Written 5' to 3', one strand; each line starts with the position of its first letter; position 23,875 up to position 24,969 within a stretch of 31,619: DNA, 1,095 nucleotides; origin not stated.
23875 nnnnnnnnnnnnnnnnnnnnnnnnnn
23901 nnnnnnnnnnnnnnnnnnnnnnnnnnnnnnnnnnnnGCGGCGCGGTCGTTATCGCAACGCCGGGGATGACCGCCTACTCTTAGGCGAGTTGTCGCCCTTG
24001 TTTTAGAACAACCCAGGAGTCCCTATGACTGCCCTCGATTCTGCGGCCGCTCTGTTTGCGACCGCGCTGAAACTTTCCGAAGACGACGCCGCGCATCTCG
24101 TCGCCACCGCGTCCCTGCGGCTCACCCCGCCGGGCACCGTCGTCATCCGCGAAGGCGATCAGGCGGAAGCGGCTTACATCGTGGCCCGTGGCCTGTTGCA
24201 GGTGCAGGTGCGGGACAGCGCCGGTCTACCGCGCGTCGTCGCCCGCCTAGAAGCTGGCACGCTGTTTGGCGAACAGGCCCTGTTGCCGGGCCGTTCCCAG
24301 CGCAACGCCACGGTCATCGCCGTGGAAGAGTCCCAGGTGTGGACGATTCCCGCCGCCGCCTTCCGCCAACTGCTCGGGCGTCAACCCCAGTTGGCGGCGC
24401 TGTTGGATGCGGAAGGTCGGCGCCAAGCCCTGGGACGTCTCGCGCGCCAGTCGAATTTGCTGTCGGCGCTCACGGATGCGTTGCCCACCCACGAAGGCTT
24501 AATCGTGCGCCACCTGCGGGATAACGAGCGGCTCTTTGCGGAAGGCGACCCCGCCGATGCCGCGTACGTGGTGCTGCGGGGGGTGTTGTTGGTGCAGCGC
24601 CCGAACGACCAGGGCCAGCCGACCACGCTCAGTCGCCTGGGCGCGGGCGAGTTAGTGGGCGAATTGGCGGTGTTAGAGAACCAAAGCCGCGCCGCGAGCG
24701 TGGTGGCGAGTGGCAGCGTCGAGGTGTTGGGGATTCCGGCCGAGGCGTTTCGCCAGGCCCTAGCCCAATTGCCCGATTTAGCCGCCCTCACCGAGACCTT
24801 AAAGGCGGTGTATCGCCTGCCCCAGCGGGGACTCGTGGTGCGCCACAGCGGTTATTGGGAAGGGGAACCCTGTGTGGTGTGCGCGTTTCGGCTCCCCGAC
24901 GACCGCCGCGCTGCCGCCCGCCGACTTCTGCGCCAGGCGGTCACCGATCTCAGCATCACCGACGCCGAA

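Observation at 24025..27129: Unusual self-contained architecture: 2x cNMP-binding + BFD [2Fe-2S] + FNR-like reductase + NOS-like domain in one polypeptide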

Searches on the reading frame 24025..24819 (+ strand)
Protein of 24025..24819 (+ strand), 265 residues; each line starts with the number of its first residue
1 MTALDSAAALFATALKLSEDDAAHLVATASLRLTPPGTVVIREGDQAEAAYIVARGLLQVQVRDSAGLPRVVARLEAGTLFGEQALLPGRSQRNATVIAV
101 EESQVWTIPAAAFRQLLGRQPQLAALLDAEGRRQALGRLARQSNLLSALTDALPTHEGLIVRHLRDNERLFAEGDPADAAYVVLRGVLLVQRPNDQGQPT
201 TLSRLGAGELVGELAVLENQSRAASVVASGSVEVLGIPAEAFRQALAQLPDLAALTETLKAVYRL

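Call 61: search_solved_structures(query=window:24025-24819:+, max_evalue=0.001, show_alignments=3)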
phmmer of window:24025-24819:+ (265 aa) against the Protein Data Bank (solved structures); distinct sequences matched with E-value up to 0.001: 125 (the best 60 are shown).
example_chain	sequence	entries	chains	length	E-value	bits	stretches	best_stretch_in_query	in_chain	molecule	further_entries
9ya0_MA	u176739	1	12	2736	2.8e-27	99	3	162-251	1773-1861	PCR12, TGME49_219070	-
3of1_A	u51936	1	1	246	3.1e-19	72.7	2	17-124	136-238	cAMP-dependent protein kinase regulatory subunit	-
5dyk_A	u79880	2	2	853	1.1e-16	64.3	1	35-117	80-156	CGMP-dependent protein kinase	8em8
5j3u_A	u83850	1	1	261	2.2e-16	63.3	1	19-253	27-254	Protein Kinase A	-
1ne4_A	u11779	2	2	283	4.8e-16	62.2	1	37-252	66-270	cAMP-dependent protein kinase type I-alpha regulatory chain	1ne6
1rgs_A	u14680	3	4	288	5.1e-16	62.1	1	37-252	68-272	CAMP DEPENDENT PROTEIN KINASE | cAMP-dependent protein kinase type I-alpha regulatory chain | cAMP-dependent protein kinase type I-alpha regulatory subunit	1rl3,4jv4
5jr7_B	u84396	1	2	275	5.7e-16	62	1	37-252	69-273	cAMP-dependent protein kinase type I-alpha regulatory subunit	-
4mx3_A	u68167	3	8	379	1.3e-15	60.9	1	36-252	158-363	cAMP-dependent protein kinase type I-alpha regulatory subunit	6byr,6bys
6no7_B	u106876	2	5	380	1.3e-15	60.9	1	36-252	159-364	cAMP-dependent protein kinase type I-alpha regulatory subunit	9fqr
4x6r_B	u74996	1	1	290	1.4e-15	60.7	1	37-252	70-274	cAMP-dependent protein kinase type I-alpha regulatory subunit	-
2qcs_B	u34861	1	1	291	1.4e-15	60.7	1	37-252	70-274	cAMP-dependent protein kinase type I-alpha regulatory subunit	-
5ezr_A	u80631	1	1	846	1.6e-15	60.5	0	36-117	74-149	cGMP-dependent protein kinase, putative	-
4rz7_A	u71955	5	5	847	1.6e-15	60.5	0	36-117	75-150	cGMP-dependent protein kinase, putative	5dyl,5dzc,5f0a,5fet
9edc_B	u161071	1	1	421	1.7e-15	60.5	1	37-252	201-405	cAMP-dependent protein kinase type I-alpha regulatory subunit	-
4din_B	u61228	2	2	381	1.7e-15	60.4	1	36-248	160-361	cAMP-dependent protein kinase type I-beta regulatory subunit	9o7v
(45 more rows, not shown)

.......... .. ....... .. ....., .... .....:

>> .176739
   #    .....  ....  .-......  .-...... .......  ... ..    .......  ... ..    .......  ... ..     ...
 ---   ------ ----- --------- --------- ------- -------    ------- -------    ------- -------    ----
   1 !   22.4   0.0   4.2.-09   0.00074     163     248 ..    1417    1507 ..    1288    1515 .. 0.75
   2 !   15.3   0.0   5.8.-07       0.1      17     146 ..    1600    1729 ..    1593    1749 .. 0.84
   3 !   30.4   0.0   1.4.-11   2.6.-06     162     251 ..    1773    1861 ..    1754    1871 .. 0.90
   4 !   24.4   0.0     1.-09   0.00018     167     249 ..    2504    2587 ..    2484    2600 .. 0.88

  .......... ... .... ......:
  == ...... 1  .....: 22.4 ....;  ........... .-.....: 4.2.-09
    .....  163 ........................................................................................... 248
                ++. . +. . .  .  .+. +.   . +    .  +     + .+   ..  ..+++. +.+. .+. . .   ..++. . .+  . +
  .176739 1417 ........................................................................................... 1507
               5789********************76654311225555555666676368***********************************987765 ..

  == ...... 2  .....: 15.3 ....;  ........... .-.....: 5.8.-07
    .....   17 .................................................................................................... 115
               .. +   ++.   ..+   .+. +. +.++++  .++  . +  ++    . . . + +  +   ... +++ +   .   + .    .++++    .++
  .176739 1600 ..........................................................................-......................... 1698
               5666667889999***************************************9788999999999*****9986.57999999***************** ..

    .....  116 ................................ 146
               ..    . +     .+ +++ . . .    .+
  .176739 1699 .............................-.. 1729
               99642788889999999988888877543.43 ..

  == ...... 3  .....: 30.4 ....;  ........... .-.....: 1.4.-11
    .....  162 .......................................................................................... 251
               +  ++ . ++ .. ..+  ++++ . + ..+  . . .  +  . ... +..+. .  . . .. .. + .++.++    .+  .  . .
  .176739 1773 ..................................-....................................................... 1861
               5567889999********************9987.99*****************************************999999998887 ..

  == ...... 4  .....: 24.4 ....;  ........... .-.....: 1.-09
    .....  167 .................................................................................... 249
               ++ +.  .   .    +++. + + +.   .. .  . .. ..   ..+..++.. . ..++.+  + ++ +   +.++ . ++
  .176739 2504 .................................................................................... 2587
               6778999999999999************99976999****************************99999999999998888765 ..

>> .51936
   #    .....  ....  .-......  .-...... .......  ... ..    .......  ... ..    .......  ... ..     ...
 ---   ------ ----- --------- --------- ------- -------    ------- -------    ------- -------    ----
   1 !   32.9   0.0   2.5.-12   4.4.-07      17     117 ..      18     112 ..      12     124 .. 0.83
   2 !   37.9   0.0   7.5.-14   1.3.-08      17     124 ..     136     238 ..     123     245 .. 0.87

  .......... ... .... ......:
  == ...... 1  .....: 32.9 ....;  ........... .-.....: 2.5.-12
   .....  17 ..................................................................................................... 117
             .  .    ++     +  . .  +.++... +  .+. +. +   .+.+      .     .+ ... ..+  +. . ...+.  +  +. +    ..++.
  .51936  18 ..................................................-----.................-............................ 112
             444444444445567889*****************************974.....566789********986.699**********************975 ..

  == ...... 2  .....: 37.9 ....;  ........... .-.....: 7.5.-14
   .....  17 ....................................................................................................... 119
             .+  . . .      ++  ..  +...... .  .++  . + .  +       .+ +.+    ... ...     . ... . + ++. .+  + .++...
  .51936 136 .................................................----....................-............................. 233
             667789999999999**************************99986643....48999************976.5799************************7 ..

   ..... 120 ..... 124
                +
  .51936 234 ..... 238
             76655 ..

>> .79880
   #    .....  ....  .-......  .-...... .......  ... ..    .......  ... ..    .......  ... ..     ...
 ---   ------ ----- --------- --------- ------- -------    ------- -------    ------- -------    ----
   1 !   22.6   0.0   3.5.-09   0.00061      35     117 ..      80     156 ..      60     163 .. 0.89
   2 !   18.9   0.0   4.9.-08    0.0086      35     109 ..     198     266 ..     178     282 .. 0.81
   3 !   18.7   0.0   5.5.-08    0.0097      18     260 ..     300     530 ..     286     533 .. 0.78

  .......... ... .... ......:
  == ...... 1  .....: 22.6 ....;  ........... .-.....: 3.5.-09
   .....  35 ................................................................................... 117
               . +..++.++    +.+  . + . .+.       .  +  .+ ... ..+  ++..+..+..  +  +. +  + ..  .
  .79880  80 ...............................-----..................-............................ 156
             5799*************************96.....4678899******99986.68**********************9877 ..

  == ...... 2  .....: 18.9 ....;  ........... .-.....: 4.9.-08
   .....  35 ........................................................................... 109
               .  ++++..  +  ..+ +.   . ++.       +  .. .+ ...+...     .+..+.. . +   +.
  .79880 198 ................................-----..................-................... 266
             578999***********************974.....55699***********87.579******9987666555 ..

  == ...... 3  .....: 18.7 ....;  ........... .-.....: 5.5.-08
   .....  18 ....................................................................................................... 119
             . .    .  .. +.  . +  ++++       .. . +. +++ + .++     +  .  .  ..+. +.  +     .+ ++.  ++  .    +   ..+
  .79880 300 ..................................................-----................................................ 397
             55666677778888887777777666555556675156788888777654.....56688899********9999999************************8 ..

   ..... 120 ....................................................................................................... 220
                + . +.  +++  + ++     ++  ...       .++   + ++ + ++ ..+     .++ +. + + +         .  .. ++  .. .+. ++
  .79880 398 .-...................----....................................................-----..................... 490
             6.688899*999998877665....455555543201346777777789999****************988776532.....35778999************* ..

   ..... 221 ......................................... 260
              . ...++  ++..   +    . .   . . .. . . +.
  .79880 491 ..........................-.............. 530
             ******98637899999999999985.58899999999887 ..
